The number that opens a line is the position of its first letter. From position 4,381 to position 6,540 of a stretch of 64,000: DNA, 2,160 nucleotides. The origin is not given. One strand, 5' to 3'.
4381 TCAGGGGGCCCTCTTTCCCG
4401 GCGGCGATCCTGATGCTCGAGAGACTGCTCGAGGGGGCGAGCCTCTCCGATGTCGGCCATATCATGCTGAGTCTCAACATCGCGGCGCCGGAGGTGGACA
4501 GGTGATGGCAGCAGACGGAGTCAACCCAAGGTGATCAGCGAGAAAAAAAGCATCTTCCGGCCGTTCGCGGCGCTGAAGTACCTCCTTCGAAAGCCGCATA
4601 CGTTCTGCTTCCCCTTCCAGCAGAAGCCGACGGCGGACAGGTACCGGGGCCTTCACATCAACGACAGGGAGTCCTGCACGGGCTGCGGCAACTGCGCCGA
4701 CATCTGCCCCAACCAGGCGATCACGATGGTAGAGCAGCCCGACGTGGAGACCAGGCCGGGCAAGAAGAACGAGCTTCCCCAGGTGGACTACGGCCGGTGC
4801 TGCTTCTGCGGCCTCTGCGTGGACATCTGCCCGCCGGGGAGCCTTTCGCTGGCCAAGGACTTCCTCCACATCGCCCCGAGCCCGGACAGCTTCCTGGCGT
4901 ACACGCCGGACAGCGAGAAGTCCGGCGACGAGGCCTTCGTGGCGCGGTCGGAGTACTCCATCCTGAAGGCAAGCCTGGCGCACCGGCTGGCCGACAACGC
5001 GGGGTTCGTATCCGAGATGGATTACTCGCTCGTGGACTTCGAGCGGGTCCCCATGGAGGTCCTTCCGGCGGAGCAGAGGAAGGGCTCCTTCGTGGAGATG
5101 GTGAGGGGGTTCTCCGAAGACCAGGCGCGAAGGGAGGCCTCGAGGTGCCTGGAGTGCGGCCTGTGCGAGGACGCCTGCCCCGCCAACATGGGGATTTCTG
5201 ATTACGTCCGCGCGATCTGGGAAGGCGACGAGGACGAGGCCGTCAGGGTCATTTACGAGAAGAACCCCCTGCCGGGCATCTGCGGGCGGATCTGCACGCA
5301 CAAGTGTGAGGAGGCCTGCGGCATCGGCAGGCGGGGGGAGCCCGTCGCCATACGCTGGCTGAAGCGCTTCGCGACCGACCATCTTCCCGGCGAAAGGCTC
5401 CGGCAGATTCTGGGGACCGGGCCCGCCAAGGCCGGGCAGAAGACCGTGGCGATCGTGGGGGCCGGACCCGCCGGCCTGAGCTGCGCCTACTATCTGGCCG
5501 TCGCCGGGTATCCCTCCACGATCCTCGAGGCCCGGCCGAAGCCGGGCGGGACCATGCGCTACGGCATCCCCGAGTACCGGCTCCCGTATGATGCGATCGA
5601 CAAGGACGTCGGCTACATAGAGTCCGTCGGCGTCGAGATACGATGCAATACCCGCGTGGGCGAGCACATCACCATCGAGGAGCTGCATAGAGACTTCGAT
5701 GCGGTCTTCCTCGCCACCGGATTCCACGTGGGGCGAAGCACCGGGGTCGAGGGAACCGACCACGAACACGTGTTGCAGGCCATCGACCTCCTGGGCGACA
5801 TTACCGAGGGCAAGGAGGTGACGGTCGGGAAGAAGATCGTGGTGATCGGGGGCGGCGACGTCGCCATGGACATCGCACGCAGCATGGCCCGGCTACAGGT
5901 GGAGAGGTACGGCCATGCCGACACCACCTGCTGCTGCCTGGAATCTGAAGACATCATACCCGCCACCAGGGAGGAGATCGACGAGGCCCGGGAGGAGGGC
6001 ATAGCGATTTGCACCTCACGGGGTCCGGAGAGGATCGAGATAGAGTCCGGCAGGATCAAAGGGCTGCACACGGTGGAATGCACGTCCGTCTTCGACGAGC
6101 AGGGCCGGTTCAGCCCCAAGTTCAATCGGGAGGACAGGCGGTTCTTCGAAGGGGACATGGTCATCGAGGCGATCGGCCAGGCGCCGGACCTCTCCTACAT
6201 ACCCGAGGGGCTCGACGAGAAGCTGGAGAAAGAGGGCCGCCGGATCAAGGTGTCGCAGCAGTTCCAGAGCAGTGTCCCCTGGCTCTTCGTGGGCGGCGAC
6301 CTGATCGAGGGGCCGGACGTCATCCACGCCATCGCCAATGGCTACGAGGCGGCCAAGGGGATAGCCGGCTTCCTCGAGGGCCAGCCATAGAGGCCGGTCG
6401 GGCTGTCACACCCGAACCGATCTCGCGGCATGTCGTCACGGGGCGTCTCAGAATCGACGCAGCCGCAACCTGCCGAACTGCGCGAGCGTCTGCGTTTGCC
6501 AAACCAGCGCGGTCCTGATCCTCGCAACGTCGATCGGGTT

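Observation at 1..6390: Ech-ordered complex-I-like (Ehr-type) module with a cysteine-less large subunit and a NuoI-GltD fusion as the apparent NAD(P)H input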

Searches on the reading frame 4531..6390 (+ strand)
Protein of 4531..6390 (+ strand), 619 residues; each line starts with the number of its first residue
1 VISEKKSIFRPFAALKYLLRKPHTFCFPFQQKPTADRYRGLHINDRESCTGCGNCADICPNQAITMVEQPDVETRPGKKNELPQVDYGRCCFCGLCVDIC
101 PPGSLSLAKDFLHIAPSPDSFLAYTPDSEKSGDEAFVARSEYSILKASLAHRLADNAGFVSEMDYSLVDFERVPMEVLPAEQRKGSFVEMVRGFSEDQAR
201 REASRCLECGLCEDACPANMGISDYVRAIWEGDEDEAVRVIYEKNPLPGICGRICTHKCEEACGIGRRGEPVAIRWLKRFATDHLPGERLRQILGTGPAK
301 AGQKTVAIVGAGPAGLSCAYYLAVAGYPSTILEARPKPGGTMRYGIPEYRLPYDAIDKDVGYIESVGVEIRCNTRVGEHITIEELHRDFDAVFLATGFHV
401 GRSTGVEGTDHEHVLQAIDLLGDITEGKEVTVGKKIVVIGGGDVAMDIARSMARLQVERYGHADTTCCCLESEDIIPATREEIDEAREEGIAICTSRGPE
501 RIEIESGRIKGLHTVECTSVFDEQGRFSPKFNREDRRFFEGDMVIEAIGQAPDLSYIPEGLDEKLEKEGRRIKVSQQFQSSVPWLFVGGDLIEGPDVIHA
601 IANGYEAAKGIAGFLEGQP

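Call 3: search_protein_families(library=pfam, proteins=[window:4531-6390:+], max_evalue=0.01)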
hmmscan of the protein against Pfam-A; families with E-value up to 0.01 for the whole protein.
window:4531-6390:+ (619 aa): 26 families (the best 25 are shown)
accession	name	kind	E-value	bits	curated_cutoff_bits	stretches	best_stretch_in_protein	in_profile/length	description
PF14691.11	Fer4_20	-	7.6e-29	100.2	25.8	1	185-284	3-107/113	Dihydroprymidine dehydrogenase domain II, 4Fe-4S cluster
PF07992.20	Pyr_redox_2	-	5.1e-25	88.9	26.1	1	305-599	2-285/291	Pyridine nucleotide-disulphide oxidoreductase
PF00037.32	Fer4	-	1e-15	57.2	21.1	3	45-65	4-24/24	4Fe-4S binding domain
PF12838.12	Fer4_7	-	2.9e-14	53.7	27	2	48-103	1-51/52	4Fe-4S dicluster domain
PF13187.11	Fer4_9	-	5.8e-11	42.7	27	2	49-103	2-50/52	4Fe-4S dicluster domain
PF13738.12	Pyr_redox_3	-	6.8e-10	39.1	30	2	391-589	127-305/305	Pyridine nucleotide-disulphide oxidoreductase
PF13450.12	NAD_binding_8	-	2e-09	38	21.9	1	308-343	1-36/68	NAD(P)-binding Rossmann-like domain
PF00070.33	Pyr_redox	-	2.8e-09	37.8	22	1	435-512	1-77/82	Pyridine nucleotide-disulphide oxidoreductase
PF13237.11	Fer4_10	-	6.6e-09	36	25.5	1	43-101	3-53/53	4Fe-4S dicluster domain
PF01266.30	DAO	-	5e-08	33.3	27.9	1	306-341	2-38/353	FAD dependent oxidoreductase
PF12837.12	Fer4_6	-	7.8e-07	29.2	25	2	45-64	5-24/24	4Fe-4S binding domain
PF13484.11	Fer4_16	-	2.3e-06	28.7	30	1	49-101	2-64/66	4Fe-4S double cluster binding domain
PF01946.23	Thi4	-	4.4e-06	26.5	26.2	1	305-345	19-60/235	Thi4 family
PF12797.12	Fer4_2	-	1.7e-05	24.9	24.5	2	44-60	5-21/22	4Fe-4S binding domain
PF01593.30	Amino_oxidase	-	3.2e-05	23.8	19.8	1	314-343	2-31/443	Flavin containing amine oxidoreductase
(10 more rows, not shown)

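Call 4: search_protein_families(library=ncbifam, proteins=[window:4531-6390:+], max_evalue=0.01)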
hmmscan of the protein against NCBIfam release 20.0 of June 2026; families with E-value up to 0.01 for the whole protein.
window:4531-6390:+ (619 aa): 121 families (the best 25 are shown)
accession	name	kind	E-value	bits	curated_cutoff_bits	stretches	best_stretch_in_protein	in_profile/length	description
NF010590.0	PRK13984.1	equivalog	7.2e-241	800.6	946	1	4-617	7-608/611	putative oxidoreductase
NF009410.0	PRK12771.1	subfamily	3.4e-121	405.6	516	3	212-618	50-448/566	NAD(P)-binding protein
NF009454.0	PRK12814.1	equivalog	1.1e-98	331.4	916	2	211-619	103-504/657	putative NADPH-dependent glutamate synthase small subunit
NF009414.0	PRK12778.1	equivalog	2.4e-86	290.6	1103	1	168-616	292-750/752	bifunctional dihydroorotate dehydrogenase B NAD binding subunit/NADPH-dependent glutamate synthase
TIGR01316.1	gltA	equivalog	5.3e-85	285.9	471.75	1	179-614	1-448/449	NADPH-dependent glutamate synthase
TIGR01318.1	gltD_gamma_fam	subfamily_domain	8.1e-75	252.2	482.95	1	167-616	3-466/467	glutamate synthase, small subunit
TIGR03315.1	Se_ygfK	equivalog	4.7e-74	249.4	835.3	1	211-611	446-835/1012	putative selenate reductase subunit YgfK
NF009408.0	PRK12769.1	equivalog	6.4e-73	245.9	1003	1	46-616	84-652/659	formate-dependent uric acid utilization protein AegA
TIGR01317.1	GOGAT_sm_gam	subfamily_domain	5.9e-62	210.1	447.7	1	172-617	11-480/485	glutamate synthase small subunit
NF009413.0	PRK12775.1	equivalog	6.3e-61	206.3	1895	1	175-616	302-755/1006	putative trifunctional 2-polyprenylphenol hydroxylase/glutamate synthase subunit beta/ferritin domain-containing protein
NF009451.0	PRK12809.1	equivalog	4.6e-52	177.2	1154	1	172-612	176-631/639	formate-dependent uric acid utilization protein YgfT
NF009409.0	PRK12770.1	subfamily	1.3e-48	165.9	343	1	300-617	15-352/360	putative glutamate synthase subunit beta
NF009415.0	PRK12779.1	equivalog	2.4e-48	164.7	1519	1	214-613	212-624/944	putative bifunctional glutamate synthase subunit beta/2-polyprenylphenol hydroxylase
NF045663.1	diclust_near_Sec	equivalog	7.6e-38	130.1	530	1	212-411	20-211/759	pyridine nucleotide-disulfide oxidoreductase/dicluster-binding protein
NF004543.0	PRK05888.2-5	equivalog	2.1e-29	102.6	243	1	3-112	15-122/217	NADH-quinone oxidoreductase subunit NuoI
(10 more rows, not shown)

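Call 6: search_solved_structures(query=window:4531-6390:+, max_evalue=0.001, show_alignments=0)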
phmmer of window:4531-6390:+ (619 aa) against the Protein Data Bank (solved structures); distinct sequences matched with E-value up to 0.001: 94 (the best 60 are shown).
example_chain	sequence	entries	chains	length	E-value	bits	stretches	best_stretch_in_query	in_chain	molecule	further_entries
9bov_A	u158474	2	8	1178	7.1e-79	269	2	212-618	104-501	Molybdopterin oxidoreductase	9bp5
9n5u_A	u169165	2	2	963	2e-77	264.3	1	174-617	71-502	NfnA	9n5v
8oh5_C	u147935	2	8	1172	2.8e-74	253.8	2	212-617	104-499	Formate dehydrogenase-O, major subunit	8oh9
4ylf_B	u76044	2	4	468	1.3e-70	241.8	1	172-618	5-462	Dihydropyrimidine dehydrogenase subunit A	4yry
5jca_L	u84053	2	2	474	2e-68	234.5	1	171-616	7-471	NADH-dependent Ferredoxin:NADP Oxidoreductase (NfnI) subunit alpha | NADH-dependent Ferredoxin:NADP Oxidoreductase subunit alpha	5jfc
5vj7_A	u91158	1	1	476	9.3e-68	232.3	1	171-615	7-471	Oxidoreductase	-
6s6s_G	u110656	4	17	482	1.6e-49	172.1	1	172-615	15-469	Glutamate synthase [NADPH] small chain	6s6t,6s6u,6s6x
2vdc_G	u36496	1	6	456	7.6e-47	163.2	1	187-615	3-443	GLUTAMATE SYNTHASE [NADPH] SMALL CHAIN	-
7mfm_I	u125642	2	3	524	5.5e-38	133.9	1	186-617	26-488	Glutamate synthase (NADPH) small chain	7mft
1gt8_A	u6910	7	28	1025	1.6e-35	125.8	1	195-616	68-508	DIHYDROPYRIMIDINE DEHYDROGENASE | Dihydropyrimidine dehydrogenase [NADP(+)]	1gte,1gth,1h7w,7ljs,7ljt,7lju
7m31_A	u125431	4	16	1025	1.6e-35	125.8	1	195-616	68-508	Dihydropyrimidine dehydrogenase [NADP(+)]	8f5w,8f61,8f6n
1h7x_A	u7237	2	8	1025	1.6e-35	125.8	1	195-616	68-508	DIHYDROPYRIMIDINE DEHYDROGENASE | Dihydropyrimidine dehydrogenase [NADP(+)]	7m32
6u8y_N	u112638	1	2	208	1.8e-24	89.3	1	2-112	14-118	NADH dehydrogenase subunit I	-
7bkb_K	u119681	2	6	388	1.3e-16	63.3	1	43-110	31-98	Formylmethanofuran dehydrogenase, subunit F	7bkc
5xtb_B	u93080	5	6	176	1.6e-14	56.4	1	9-114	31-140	NADH dehydrogenase [ubiquinone] iron-sulfur protein 8, mitochondrial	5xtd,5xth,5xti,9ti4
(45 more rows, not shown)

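Call 12: find_homologous_proteins(query=window:4531-6390:+, max_evalue=1e-30)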
Query window:4531-6390:+ (619 aa): 7813 proteins with E <= 1e-30 among 8000 candidates; the best 120 are listed.
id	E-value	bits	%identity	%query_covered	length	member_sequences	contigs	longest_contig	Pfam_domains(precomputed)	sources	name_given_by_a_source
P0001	0.0e+0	1359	94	100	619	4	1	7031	PF13450.13,PF07992.21,PF12837.13,PF00070.34,PF13484.12,PF12838.13,PF01946.24,PF01266.31,PF12797.13,PF14691.12,PF00037.33,PF13738.13,PF13237.12,PF13187.12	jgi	jgi:glutamate synthase (NADPH/NADH) small chain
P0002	0.0e+0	1322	91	100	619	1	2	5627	PF14697.12,PF13450.13,PF07992.21,PF12837.13,PF00070.34,PF13484.12,PF12838.13,PF13534.12,PF01946.24,PF01266.31,PF12797.13,PF14691.12,PF00037.33,PF13738.13,PF13237.12,PF13187.12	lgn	-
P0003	0.0e+0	1313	90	100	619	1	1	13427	PF13450.13,PF07992.21,PF12837.13,PF00070.34,PF13484.12,PF12838.13,PF13534.12,PF01946.24,PF01266.31,PF12797.13,PF14691.12,PF00037.33,PF13738.13,PF13237.12,PF13187.12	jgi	jgi:glutamate synthase (NADPH/NADH) small chain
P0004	0.0e+0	1279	87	100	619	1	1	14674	PF14697.12,PF13450.13,PF07992.21,PF12837.13,PF00070.34,PF13484.12,PF12838.13,PF13534.12,PF01946.24,PF01266.31,PF12797.13,PF14691.12,PF00037.33,PF13738.13,PF13237.12,PF13187.12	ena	-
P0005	0.0e+0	1236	84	100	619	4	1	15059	PF14697.12,PF13450.13,PF07992.21,PF12837.13,PF00070.34,PF13484.12,PF12838.13,PF13534.12,PF01946.24,PF01266.31,PF12797.13,PF14691.12,PF00037.33,PF13738.13,PF13237.12,PF13187.12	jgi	-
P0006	0.0e+0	1234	84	100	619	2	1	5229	PF13450.13,PF07992.21,PF12837.13,PF00070.34,PF13484.12,PF12838.13,PF13534.12,PF01946.24,PF01266.31,PF12797.13,PF14691.12,PF00037.33,PF13738.13,PF13237.12,PF13187.12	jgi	-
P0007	0.0e+0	1234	84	100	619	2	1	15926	PF14697.12,PF13450.13,PF07992.21,PF12837.13,PF00070.34,PF13484.12,PF12838.13,PF13534.12,PF13459.12,PF01946.24,PF01266.31,PF14691.12,PF00037.33,PF13738.13,PF13237.12,PF13187.12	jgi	-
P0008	0.0e+0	1232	84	100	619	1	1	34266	PF14697.12,PF13450.13,PF07992.21,PF12837.13,PF00070.34,PF13484.12,PF12838.13,PF13534.12,PF01946.24,PF01266.31,PF12797.13,PF14691.12,PF00037.33,PF13738.13,PF13237.12,PF13187.12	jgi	-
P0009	0.0e+0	1227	83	100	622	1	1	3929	PF13450.13,PF07992.21,PF12837.13,PF00070.34,PF13484.12,PF12838.13,PF13534.12,PF01946.24,PF01266.31,PF12797.13,PF14691.12,PF00037.33,PF13738.13,PF13237.12,PF13187.12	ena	-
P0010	0.0e+0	1227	83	100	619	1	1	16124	PF14697.12,PF13450.13,PF07992.21,PF12837.13,PF00070.34,PF13484.12,PF12838.13,PF01946.24,PF01266.31,PF01593.31,PF14691.12,PF00037.33,PF13738.13,PF13237.12,PF13187.12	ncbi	-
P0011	0.0e+0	1221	83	100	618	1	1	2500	PF14697.12,PF13450.13,PF07992.21,PF12837.13,PF00070.34,PF13484.12,PF12838.13,PF13534.12,PF01266.31,PF12797.13,PF14691.12,PF00037.33,PF13738.13,PF13237.12,PF13187.12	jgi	-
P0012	0.0e+0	1219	82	100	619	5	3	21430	PF14697.12,PF13450.13,PF07992.21,PF12837.13,PF00070.34,PF13484.12,PF12838.13,PF13534.12,PF12797.13,PF14691.12,PF00037.33,PF13738.13,PF13237.12,PF13187.12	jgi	-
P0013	0.0e+0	1211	83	100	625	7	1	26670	PF14697.12,PF13450.13,PF07992.21,PF12837.13,PF00070.34,PF13484.12,PF12838.13,PF13534.12,PF01946.24,PF12797.13,PF14691.12,PF00037.33,PF13738.13,PF13237.12,PF13187.12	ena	-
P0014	0.0e+0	1204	82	100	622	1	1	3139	PF14697.12,PF13450.13,PF07992.21,PF12837.13,PF00070.34,PF13484.12,PF12838.13,PF13534.12,PF01266.31,PF12797.13,PF14691.12,PF00037.33,PF13738.13,PF13237.12,PF13187.12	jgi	-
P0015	0.0e+0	1200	81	100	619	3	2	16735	PF14697.12,PF13450.13,PF07992.21,PF12837.13,PF00070.34,PF13484.12,PF12838.13,PF13534.12,PF01946.24,PF01266.31,PF01593.31,PF12797.13,PF14691.12,PF00037.33,PF13738.13,PF13237.12,PF13187.12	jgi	-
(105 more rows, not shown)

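Call 14: find_related_loci(query=A1, collection=genome_contigs, flank=10000)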
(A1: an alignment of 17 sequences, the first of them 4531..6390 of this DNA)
Query A1 (619 aa) in genome_contigs; peptide patterns used: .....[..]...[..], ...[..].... (x = any residue, [..] = any of these).
600 stretches matched a pattern (row limit reached: there are more); 598 encode a relative of the query (tblastn E <= 1e-3); the best 80 are kept; 80 distinct loci.
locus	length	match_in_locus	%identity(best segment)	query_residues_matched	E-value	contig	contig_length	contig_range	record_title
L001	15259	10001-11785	53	3-618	0e+0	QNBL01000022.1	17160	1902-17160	MAG: Spirochaetes bacterium isolate B11_G9 B11_Guay9_scaffold_02482, whole genome shotgun sequence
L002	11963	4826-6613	50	6-618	0e+0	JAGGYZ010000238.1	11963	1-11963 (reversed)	MAG: Candidatus Fermentibacteraceae bacterium isolate AUK191 PB_MBMC_145_c_000000000188, whole genome shotgun sequence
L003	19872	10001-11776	50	6-618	0e+0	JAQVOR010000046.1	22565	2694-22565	MAG: Bacteroidales bacterium isolate STF1_185 NODE_5406_length_22565_cov_5.342321_Sandtown_F1, whole genome shotgun sequ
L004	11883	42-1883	50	5-618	0e+0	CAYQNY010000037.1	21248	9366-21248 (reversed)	MAG TPA_asm: uncultured Verrucomicrobiota bacterium isolate binchicken_co47_169 genome assembly, contig: NODE_1637_lengt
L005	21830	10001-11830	52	5-615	0e+0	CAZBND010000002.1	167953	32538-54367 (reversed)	MAG TPA_asm: uncultured Planctomycetota bacterium isolate binchicken_co334_194 genome assembly, contig: NODE_66_length_1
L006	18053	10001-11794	48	1-616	0e+0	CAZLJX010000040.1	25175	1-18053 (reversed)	MAG TPA_asm: uncultured Bacteroidales bacterium isolate SRP278314_co2_359 genome assembly, contig: NODE_2647_length_2517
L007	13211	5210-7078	45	5-615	2e-178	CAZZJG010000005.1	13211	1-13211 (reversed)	MAG TPA_asm: uncultured Candidatus Izemoplasmatales bacterium isolate binchicken_co291_202 genome assembly, contig: NODE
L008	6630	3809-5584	45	4-611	8e-173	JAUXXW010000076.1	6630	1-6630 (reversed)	MAG: Pseudomonadota bacterium isolate C17_metabat.bin.16_sub C17_k141_50793, whole genome shotgun sequence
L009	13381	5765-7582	44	3-616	7e-171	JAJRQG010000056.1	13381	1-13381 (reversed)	MAG: Gammaproteobacteria bacterium isolate Dive100_bin10.39 k141_350548, whole genome shotgun sequence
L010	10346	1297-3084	44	4-615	6e-169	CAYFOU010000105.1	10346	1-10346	MAG TPA_asm: uncultured Piscirickettsiaceae bacterium isolate ERP019367_co2_115 genome assembly, contig: NODE_3998_lengt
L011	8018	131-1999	42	4-615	2e-166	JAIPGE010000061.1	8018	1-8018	MAG: Candidatus Izimaplasma bacterium isolate Tobar14m-G22 Tobar14m-C5518, whole genome shotgun sequence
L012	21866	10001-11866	42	5-615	5e-164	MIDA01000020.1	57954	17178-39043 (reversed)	MAG: Tenericutes bacterium RIFOXYA12_FULL_35_10 rifixya3_full_scaffold_174_curated, whole genome shotgun sequence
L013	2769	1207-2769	47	7-544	3e-169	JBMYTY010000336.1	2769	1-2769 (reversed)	MAG: Gammaproteobacteria bacterium isolate ME_XS_2211_2_bin_40 ME_XS_2211_2_bin_40_386, whole genome shotgun sequence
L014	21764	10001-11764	40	6-618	1e-148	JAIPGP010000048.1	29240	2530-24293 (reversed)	MAG: Candidatus Cloacimonadota bacterium isolate Tobar13.5m-G52 Tobar13-5m-C1768, whole genome shotgun sequence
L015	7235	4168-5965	45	4-618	7e-148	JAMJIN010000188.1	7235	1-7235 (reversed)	MAG: Chromatiales bacterium isolate OKLCSY NODE_190_length_7235_cov_11.1976_1, whole genome shotgun sequence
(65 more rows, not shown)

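Call 15: find_encoding_contigs(protein=P0008, flank=10000, max_places=3)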
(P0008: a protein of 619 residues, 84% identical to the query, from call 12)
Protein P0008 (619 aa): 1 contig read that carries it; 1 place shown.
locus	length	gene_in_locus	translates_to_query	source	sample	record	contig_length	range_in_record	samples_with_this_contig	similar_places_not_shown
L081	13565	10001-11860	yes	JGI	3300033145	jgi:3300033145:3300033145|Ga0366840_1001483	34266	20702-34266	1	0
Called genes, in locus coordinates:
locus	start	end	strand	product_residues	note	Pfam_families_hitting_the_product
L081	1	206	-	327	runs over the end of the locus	PF01641:SelR, PF01625:PMSR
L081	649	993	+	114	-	PF01022:HTH_5, PF12840:HTH_20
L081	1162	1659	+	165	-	PF01899:MNHE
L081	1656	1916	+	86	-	PF04066:MrpF_PhaF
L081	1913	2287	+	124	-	PF03334:PhaG_MnhG_YufB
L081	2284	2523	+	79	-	PF13244:MbhD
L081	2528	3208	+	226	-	PF20501:MbhE, PF04039:MnhB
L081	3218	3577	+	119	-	PF00420:Oxidored_q2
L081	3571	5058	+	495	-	PF00662:Proton_antipo_N (faint), PF00361:Proton_antipo_M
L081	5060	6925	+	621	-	PF00361:Proton_antipo_M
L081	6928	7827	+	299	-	PF00146:NADHdh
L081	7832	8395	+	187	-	PF01058:Oxidored_q6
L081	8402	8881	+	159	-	PF00329:Complex1_30kDa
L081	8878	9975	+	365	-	PF00346:Complex1_49kDa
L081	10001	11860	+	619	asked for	PF13534:Fer4_17 (faint), PF00037:Fer4 (weak), PF12838:Fer4_7, PF13187:Fer4_9, PF13237:Fer4_10 (weak), PF14691:Fer4_20, PF07992:Pyr_redox_2, PF13450:NAD_binding_8 (weak), +8 more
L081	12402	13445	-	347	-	PF01548:DEDD_Tnp_IS110, PF02371:Transposase_20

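Call 16: find_encoding_contigs(protein=P0013, flank=10000, max_places=3)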
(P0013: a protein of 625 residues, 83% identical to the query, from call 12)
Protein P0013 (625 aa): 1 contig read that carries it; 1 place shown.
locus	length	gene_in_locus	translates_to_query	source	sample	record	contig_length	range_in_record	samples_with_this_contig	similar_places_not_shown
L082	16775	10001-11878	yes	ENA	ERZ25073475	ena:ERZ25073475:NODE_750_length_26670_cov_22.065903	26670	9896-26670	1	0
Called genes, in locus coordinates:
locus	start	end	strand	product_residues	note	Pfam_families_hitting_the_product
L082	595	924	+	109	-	PF01022:HTH_5, PF12840:HTH_20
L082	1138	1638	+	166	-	PF01899:MNHE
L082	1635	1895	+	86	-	PF04066:MrpF_PhaF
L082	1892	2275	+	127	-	PF03334:PhaG_MnhG_YufB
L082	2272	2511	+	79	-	PF13244:MbhD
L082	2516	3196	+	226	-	PF20501:MbhE, PF04039:MnhB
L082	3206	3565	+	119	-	PF00420:Oxidored_q2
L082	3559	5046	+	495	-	PF00361:Proton_antipo_M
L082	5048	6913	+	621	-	PF00662:Proton_antipo_N (faint), PF00361:Proton_antipo_M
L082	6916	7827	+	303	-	PF00146:NADHdh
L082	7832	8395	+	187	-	PF01058:Oxidored_q6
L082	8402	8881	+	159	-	PF00329:Complex1_30kDa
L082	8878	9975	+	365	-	PF00346:Complex1_49kDa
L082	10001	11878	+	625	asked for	PF00037:Fer4 (weak), PF12838:Fer4_7, PF13187:Fer4_9, PF13237:Fer4_10 (weak), PF14691:Fer4_20, PF01946:Thi4 (weak), PF07992:Pyr_redox_2, PF13450:NAD_binding_8, +7 more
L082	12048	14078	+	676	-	PF14871:GHL6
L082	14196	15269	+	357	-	PF01208:URO-D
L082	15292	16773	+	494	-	?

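Call 18: find_encoding_contigs(protein=P0003, flank=10000, max_places=3)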
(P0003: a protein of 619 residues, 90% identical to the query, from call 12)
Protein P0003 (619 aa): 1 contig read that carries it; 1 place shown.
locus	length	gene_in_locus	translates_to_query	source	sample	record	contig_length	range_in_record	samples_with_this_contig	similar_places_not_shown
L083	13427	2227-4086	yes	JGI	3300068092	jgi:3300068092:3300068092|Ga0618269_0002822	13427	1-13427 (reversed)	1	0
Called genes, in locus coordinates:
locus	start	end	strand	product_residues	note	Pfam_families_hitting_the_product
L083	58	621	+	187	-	PF01058:Oxidored_q6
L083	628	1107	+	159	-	PF00329:Complex1_30kDa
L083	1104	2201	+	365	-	PF00346:Complex1_49kDa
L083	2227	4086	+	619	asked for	PF00037:Fer4 (weak), PF12838:Fer4_7, PF13187:Fer4_9, PF13237:Fer4_10 (weak), PF14691:Fer4_20, PF01266:DAO (weak), PF07992:Pyr_redox_2, PF13450:NAD_binding_8, +7 more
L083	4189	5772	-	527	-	PF00111:Fer2, PF17651:Raco_middle, PF14574:RACo_C_ter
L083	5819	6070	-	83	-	-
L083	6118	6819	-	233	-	PF01209:Ubie_methyltran, PF03848:TehB (weak), PF13489:Methyltransf_23, PF13847:Methyltransf_31, PF08241:Methyltransf_11, PF08242:Methyltransf_12, PF13649:Methyltransf_25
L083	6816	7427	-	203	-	PF03358:FMN_red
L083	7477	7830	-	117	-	-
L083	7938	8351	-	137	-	PF00037:Fer4, PF12797:Fer4_2 (faint), PF12837:Fer4_6 (weak), PF13237:Fer4_10, PF12838:Fer4_7, PF13187:Fer4_9, PF00037:Fer4 (weak), PF14697:Fer4_21 (weak), +6 more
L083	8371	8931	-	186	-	PF13489:Methyltransf_23, PF01209:Ubie_methyltran, PF05175:MTS (weak), PF07021:MetW, PF13847:Methyltransf_31, PF08241:Methyltransf_11, PF08242:Methyltransf_12, PF13649:Methyltransf_25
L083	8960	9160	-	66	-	PF09723:Zn_ribbon_8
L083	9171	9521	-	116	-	PF00226:DnaJ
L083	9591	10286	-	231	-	PF07796:DUF1638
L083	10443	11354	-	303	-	PF02579:Nitro_FeMo-Co, PF17253:DUF5320, PF12838:Fer4_7 (weak), PF13187:Fer4_9, PF14697:Fer4_21 (weak), PF00037:Fer4, PF13237:Fer4_10, PF14697:Fer4_21, +9 more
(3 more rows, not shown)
